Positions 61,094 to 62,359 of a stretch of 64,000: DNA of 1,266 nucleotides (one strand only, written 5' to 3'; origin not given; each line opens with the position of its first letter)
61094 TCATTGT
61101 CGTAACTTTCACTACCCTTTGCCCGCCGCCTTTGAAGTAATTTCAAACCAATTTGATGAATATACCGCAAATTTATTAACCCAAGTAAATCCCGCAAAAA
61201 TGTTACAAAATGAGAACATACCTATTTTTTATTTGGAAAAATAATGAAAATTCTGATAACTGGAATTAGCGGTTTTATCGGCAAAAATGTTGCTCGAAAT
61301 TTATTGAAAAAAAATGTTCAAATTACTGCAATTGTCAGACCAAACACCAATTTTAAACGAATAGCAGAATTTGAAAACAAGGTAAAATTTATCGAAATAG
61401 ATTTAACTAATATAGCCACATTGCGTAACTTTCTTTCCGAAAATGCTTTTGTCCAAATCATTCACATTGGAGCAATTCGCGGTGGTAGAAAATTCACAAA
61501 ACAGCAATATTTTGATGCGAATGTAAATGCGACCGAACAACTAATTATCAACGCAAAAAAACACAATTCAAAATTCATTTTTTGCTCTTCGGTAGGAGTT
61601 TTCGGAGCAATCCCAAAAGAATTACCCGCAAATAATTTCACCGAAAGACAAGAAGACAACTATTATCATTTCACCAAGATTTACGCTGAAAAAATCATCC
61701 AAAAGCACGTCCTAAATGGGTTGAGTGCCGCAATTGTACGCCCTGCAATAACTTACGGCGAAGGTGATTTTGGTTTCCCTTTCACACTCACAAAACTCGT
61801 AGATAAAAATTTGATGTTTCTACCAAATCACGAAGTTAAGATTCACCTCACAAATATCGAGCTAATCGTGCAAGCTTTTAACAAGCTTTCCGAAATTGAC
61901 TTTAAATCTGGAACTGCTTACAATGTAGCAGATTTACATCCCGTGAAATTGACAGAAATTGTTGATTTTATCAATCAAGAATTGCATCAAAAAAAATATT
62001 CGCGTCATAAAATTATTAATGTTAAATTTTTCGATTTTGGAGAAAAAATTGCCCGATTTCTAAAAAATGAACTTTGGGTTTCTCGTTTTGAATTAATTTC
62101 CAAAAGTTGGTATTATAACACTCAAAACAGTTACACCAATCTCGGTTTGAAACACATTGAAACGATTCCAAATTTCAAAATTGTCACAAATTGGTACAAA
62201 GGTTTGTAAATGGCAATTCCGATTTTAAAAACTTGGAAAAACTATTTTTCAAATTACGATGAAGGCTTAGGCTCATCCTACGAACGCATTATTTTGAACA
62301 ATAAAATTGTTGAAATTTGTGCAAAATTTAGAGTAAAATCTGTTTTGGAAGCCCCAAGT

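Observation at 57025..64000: Accessory genes co-operonic with GGGPS/DGGGPS may supply the missing steps of a bacterial ether-lipid pathway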

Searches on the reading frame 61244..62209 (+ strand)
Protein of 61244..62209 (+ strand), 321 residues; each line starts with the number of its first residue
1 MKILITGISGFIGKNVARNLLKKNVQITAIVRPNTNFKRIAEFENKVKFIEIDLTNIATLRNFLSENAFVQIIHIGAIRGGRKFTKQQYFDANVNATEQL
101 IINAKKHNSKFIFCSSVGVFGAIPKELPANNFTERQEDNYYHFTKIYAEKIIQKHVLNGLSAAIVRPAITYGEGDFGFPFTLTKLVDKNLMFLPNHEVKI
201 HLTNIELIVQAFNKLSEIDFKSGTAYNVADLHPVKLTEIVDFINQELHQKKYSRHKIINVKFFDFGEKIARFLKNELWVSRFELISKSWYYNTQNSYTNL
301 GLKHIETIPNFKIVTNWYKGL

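Call 4: search_protein_families(library=pfam, proteins=[window:61244-62209:+], max_evalue=0.01)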
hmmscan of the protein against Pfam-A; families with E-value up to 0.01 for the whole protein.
window:61244-62209:+ (321 aa): 10 families
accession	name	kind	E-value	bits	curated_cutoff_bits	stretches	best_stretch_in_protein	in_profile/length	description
PF01370.27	Epimerase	-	9.9e-30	104.1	20.9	1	3-174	1-176/240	NAD dependent epimerase/dehydratase family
PF16363.11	GDP_Man_Dehyd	-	4.6e-21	76.1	27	1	4-154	1-166/332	GDP-mannose 4,6 dehydratase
PF01073.25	3Beta_HSD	-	4.9e-17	62.3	22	1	4-247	1-268/280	3-beta hydroxysteroid dehydrogenase/isomerase family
PF04321.23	RmlD_sub_bind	-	1.1e-15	57.9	27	1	1-188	1-169/287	RmlD substrate binding domain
PF07993.18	NAD_binding_4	-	2.6e-14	53.5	20.1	1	5-177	1-214/258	Male sterility protein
PF13460.12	NAD_binding_10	-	6.2e-13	49.4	27.2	1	7-170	1-146/184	NAD(P)H-binding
PF05368.20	NmrA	-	1.3e-05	25.4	27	1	2-118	4-108/298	NmrA-like family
PF03435.24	Sacchrp_dh_NADP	-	8.8e-05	23.3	25.1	1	3-70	1-72/129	Saccharopine dehydrogenase NADP binding domain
PF00106.31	adh_short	-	0.0002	21.3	26.6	1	3-65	3-69/195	short chain dehydrogenase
PF02254.24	TrkA_N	-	0.0077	17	23.8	0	10-76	7-71/116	TrkA-N domain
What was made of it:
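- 61244..62209 (+): F: extended short-chain dehydrogenase/reductase of the NDP-sugar epimerase/dehydratase fold. It works as a pair with G. Pfam Epimerase 104 bits (call 4).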

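Call 6: search_protein_families(library=ncbifam, proteins=[window:61244-62209:+], max_evalue=0.001)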
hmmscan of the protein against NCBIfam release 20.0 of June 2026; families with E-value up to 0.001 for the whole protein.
window:61244-62209:+ (321 aa): 25 families
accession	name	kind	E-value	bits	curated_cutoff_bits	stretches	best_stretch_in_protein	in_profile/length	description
TIGR03466.1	HpnA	hypoth_equivalog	1.9e-20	73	367.65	1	1-244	1-243/327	hopanoid-associated sugar epimerase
TIGR01179.1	galE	equivalog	1.2e-18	67.1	262.3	1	2-166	1-172/332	UDP-glucose 4-epimerase GalE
NF005539.0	PRK07201.1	equivalog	8.6e-18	64.4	549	1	1-251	1-270/657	SDR family oxidoreductase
NF042423.1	oxyalk_red_Shew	equivalog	3.1e-16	59.4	580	1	2-303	10-319/331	2-alkyl-3-oxoalkanoate reductase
NF052578.1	StrlDmthSdmBMthl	equivalog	4.6e-16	59.5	600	1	1-177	1-176/328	sterol demethylase protein SdmB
TIGR02197.1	heptose_epim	equivalog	1e-15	57.8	274.6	1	3-158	1-155/316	ADP-glyceromanno-heptose 6-epimerase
NF042422.1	oxyalk_red_OleD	equivalog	1.3e-15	57.6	580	1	1-249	1-252/329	2-alkyl-3-oxoalkanoate reductase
NF043036.1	ErythonDh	equivalog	9.8e-14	51.3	325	1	1-155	1-163/321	D-erythronate dehydrogenase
TIGR01746.1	Thioester-redct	subfamily_domain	2.9e-13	49.8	213.35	1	2-245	1-279/371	thioester reductase domain-containing protein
TIGR04180.1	EDH_00030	hypoth_equivalog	7.3e-13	48.2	475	1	3-249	1-258/297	NAD-dependent 4,6-dehydratase LegB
NF007956.0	PRK10675.1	subfamily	1.8e-12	47.1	394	1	1-154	1-162/338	UDP-glucose 4-epimerase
NF047350.1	aureusi_NRPS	equivalog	6.2e-11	39.9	2500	1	2-166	2029-2211/2373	aureusimine non-ribosomal peptide synthetase AusA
TIGR01181.1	dTDP_gluc_dehyt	equivalog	3.6e-10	39.4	365.1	1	2-249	1-263/321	dTDP-glucose 4,6-dehydratase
TIGR01214.1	rmlD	equivalog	2.5e-08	33.3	224.05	1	2-178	1-159/285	dTDP-4-dehydrorhamnose reductase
TIGR01777.1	yfcH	hypoth_equivalog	1.9e-07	30.9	207.35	1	3-173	1-168/292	TIGR01777 family oxidoreductase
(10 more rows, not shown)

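Call 22: search_solved_structures(query=window:61244-62206:+, max_evalue=1e-8)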
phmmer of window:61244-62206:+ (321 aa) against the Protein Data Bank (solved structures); distinct sequences matched with E-value up to 1e-8: 15.
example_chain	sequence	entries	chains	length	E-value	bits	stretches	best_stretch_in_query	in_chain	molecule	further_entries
6k0i_A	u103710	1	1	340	1.3e-10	44.5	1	3-157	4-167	UDP-glucose 4-epimerase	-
6k0g_A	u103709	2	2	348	1.4e-10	44.5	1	3-157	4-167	UDP-glucose 4-epimerase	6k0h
1udc_A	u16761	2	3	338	1.6e-10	44.2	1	1-153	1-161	UDP-GALACTOSE-4-EPIMERASE | UDP-GALACTOSE 4-EPIMERASE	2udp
1lrj_A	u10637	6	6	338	1.6e-10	44.2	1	1-153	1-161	UDP-glucose 4-epimerase | UDP-GALACTOSE 4-EPIMERASE | UDP-GALACTOSE-4-EPIMERASE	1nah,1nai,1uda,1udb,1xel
1lrk_A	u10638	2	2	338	1.6e-10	44.2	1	1-153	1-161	UDP-glucose 4-epimerase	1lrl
5gy7_A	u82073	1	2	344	1.7e-10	44.2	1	1-153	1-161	UDP-glucose 4-epimerase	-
1kvr_A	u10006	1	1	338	4.2e-10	42.9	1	1-153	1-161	UDP-GALACTOSE 4-EPIMERASE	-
1kvq_A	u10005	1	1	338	4.2e-10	42.9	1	1-153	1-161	UDP-GALACTOSE 4-EPIMERASE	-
1kvs_A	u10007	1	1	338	4.2e-10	42.9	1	1-153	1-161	UDP-GALACTOSE 4-EPIMERASE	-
1kvu_A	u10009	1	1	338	5.2e-10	42.6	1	1-152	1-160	UDP-GALACTOSE 4-EPIMERASE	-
1kvt_A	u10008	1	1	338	1e-09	41.6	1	1-153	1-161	UDP-GALACTOSE 4-EPIMERASE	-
1a9y_A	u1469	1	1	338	1.3e-09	41.2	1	1-152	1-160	UDP-GALACTOSE 4-EPIMERASE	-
1a9z_A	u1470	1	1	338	1.4e-09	41.2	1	1-152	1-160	UDP-GALACTOSE 4-EPIMERASE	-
3wj7_A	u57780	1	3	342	1.6e-09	40.9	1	4-177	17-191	Putative oxidoreductase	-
5y1d_A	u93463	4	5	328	1.9e-09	40.7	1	3-155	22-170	NAD dependent epimerase/dehydratase family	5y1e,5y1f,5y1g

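Call 58: find_homologous_proteins(query=window:61244-62206:+, max_evalue=1e-10)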
Query window:61244-62206:+ (321 aa): 452 proteins with E <= 1e-10 among 1274 candidates; the best 120 are listed.
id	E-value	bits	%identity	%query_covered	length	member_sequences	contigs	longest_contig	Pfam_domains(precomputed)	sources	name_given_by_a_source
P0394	4.6e-209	711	100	100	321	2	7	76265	PF04321.24,PF16363.12,PF05368.20,PF01073.26,PF07993.19,PF13460.13,PF01370.28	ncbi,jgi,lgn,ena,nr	ncbi:MAG: NAD(P)-dependent oxidoreductase [Candidatus Cloacimonetes bacterium]|jgi:nucleoside-diphos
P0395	3.0e-180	616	85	100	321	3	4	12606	PF04321.24,PF16363.12,PF05368.20,PF01073.26,PF07993.19,PF13460.13,PF01370.28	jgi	-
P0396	3.2e-142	492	68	99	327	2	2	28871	PF04321.24,PF16363.12,PF01073.26,PF07993.19,PF13460.13,PF01370.28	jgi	-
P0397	2.5e-141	489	67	100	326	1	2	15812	PF04321.24,PF16363.12,PF05368.20,PF01073.26,PF07993.19,PF13460.13,PF01370.28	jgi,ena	-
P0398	1.5e-140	486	68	99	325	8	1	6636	PF04321.24,PF16363.12,PF01073.26,PF07993.19,PF13460.13,PF01370.28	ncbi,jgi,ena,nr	ncbi:MAG TPA: NAD(P)-dependent oxidoreductase [Candidatus Cloacimonetes bacterium]|nr:NAD(P)-depende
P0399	2.9e-140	485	67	99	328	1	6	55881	PF04321.24,PF16363.12,PF05368.20,PF01073.26,PF07993.19,PF13460.13,PF01370.28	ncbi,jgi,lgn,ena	-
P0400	3.6e-139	482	66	100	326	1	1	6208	PF04321.24,PF16363.12,PF01073.26,PF07993.19,PF13460.13,PF01370.28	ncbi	-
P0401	6.7e-138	477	68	99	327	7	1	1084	PF04321.24,PF16363.12,PF05368.20,PF01073.26,PF07993.19,PF13460.13,PF01370.28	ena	-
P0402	1.2e-137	477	66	100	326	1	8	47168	PF04321.24,PF16363.12,PF01073.26,PF07993.19,PF13460.13,PF01370.28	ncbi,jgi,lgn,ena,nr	ncbi:MAG: NAD(P)-dependent oxidoreductase [Candidatus Tenebribacter mawsonii]|nr:NAD(P)-dependent ox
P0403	5.6e-137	474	66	100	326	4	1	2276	PF04321.24,PF16363.12,PF01073.26,PF07993.19,PF13460.13,PF01370.28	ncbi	-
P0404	6.1e-137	474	69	99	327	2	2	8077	PF04321.24,PF16363.12,PF01073.26,PF07993.19,PF13460.13,PF01370.28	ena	-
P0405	8.3e-137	474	67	99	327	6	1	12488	PF04321.24,PF16363.12,PF05368.20,PF01073.26,PF07993.19,PF13460.13,PF01370.28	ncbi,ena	-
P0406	2.7e-136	472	66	100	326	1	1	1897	PF04321.24,PF16363.12,PF01073.26,PF07993.19,PF13460.13,PF01370.28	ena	-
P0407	2.9e-136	472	67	100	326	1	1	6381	PF04321.24,PF16363.12,PF01073.26,PF07993.19,PF13460.13,PF01370.28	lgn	-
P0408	4.2e-136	472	65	100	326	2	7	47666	PF04321.24,PF16363.12,PF01073.26,PF07993.19,PF13460.13,PF01370.28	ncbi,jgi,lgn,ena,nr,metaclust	ncbi:MAG: NAD(P)-dependent oxidoreductase [Candidatus Tenebribacter burtonii]|jgi:nucleoside-diphosp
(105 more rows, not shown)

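Call 66: predict_structure(alignment_id=A3)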
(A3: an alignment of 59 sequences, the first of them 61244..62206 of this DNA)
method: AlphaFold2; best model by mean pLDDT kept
length: 321 residues; sequences in the alignment: 59
mean_pLDDT: 96.4   pTM: 0.92
mean pLDDT of the five models: 96.4, 96.3, 96.1, 95.2, 94.5
residues with pLDDT >= 90: 304; 70-90: 17; 50-70: 0; < 50: 0
segments of 3 or more residues with pLDDT < 50: none
pLDDT, mean of each block of 10 residues (from residue 1): 96 97 95 95 97 98 98 94 92 98 98 96 96 94 97 98 98 95 98 97 98 97 98 98 98 97 96 90 95 98 98 98 95
secondary structure, 60 per line:
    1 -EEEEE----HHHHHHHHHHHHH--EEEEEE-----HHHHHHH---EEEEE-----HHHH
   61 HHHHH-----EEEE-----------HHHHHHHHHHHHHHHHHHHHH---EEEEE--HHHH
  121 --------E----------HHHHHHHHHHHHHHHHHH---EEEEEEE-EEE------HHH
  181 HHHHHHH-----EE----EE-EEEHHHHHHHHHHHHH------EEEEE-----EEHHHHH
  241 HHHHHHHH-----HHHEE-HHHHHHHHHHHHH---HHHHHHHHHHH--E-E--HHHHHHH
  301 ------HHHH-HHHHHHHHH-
elements in order: E2-6 H11-23 E26-31 H37-43 E47-51 H57-65 E71-74 H86-106 E110-114 H117-120 H140-157 E161-167 E169-171 H178-187 E202-204 H205-217 E224-228 H236-248 H260-272 H276-286 H294-300 H307-310 H312-320
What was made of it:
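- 61244..62209 (+): AlphaFold2 model with pLDDT 96 (call 66).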

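Call 69: fold_search(model_id=the predicted structure, library=pdb)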
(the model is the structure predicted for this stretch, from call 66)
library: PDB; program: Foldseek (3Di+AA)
matches with E <= 10: 1997; with E <= 0.001: 1636
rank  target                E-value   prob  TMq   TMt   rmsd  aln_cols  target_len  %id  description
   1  3wj7_A                2.9e-18  1.00  0.79  0.77   4.4       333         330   22  Crystal structure of gox2253 (released 2014-06-04)
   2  1bxk_A                1.7e-17  1.00  0.73  0.69   5.7       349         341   18  DTDP-GLUCOSE 4,6-DEHYDRATASE FROM E. COLI (released 1998-10-14)
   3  8du1_B                3.1e-17  1.00  0.77  0.69   3.7       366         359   15  Crystal Structure of NAD bound dTDP-glucose 4,6-dehydratase from Elizabethkingia anophelis (released 2022-08-10)
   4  4lw8_A                3.3e-17  1.00  0.73  0.77   4.3       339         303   16  Crystal structure of a putative epimerase from Burkholderia cenocepacia J2315 (released 2013-09-04)
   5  1kep_B                3.5e-17  1.00  0.74  0.69   4.9       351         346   15  The crystal structure of dTDP-D-glucose 4,6-dehydratase (RmlB) from Streptococcus suis with dTDP-xylose bound (released 2002-01-25)
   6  8du1_C                3.9e-17  1.00  0.77  0.70   3.6       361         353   16  Crystal Structure of NAD bound dTDP-glucose 4,6-dehydratase from Elizabethkingia anophelis (released 2022-08-10)
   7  6bi4_B                5.8e-17  1.00  0.74  0.76   3.8       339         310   17  2.9 Angstrom Resolution Crystal Structure of dTDP-Glucose 4,6-dehydratase (rfbB) from Bacillus anthracis str. Ames in  (released 2017-11-08)
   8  8du1_A                5.8e-17  1.00  0.77  0.69   7.6       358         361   16  Crystal Structure of NAD bound dTDP-glucose 4,6-dehydratase from Elizabethkingia anophelis (released 2022-08-10)
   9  2q1w_A                5.8e-17  1.00  0.74  0.79   3.9       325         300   16  Crystal structure of the Bordetella bronchiseptica enzyme WbmH in complex with NAD+ (released 2007-10-02)
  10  2pk3_A                6.2e-17  1.00  0.75  0.78   4.1       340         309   19  Crystal Structure of a GDP-4-keto-6-deoxy-D-mannose reductase (released 2008-03-25)
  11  6zl6_A                6.9e-17  1.00  0.76  0.78   4.0       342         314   19  Crystal Structure of UDP-Glucuronic acid 4-epimerase from Bacillus cereus in complex with UDP and NAD (released 2020-07-29)
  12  1ker_B                7.3e-17  1.00  0.75  0.70   4.2       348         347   15  The crystal structure of dTDP-D-glucose 4,6-dehydratase (RmlB) from Streptococcus suis with dTDP-D-glucose bound (released 2002-01-25)
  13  6zla_B                7.8e-17  1.00  0.75  0.79   3.8       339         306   20  Crystal Structure of UDP-Glucuronic acid 4-epimerase from Bacillus cereus in complex with NAD (released 2020-07-29)
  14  7yst_A                7.8e-17  1.00  0.72  0.74   6.3       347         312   17  Crystal Structure of UDP-glucose 4-epimerase (Rv3634c) in complex with both UDP-glucose and UDP-galactose in chain B f (released 2023-08-16)
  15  7ys9_A                7.8e-17  1.00  0.71  0.74   6.3       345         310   17  Crystal Structure of UDP-glucose 4-epimerase (Rv3634c) in complex with both UDP-Glucose and UDP-Galactose in chainA fr (released 2023-08-16)
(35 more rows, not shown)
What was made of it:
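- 61244..62209 (+): Foldseek TM-scores of about 0.7-0.8 to NDP-sugar-modifying SDRs (call 69).
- On Extended SDR, NDP-sugar epimerase/dehydratase type - gene F: AlphaFold2 model with pLDDT 96 and Foldseek TM-scores of about 0.7-0.8 to NDP-sugar enzymes (calls 66, 69).
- F has the fold of NDP-sugar-modifying enzymes (call 69). F has an NDP-sugar enzyme fold (call 69).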
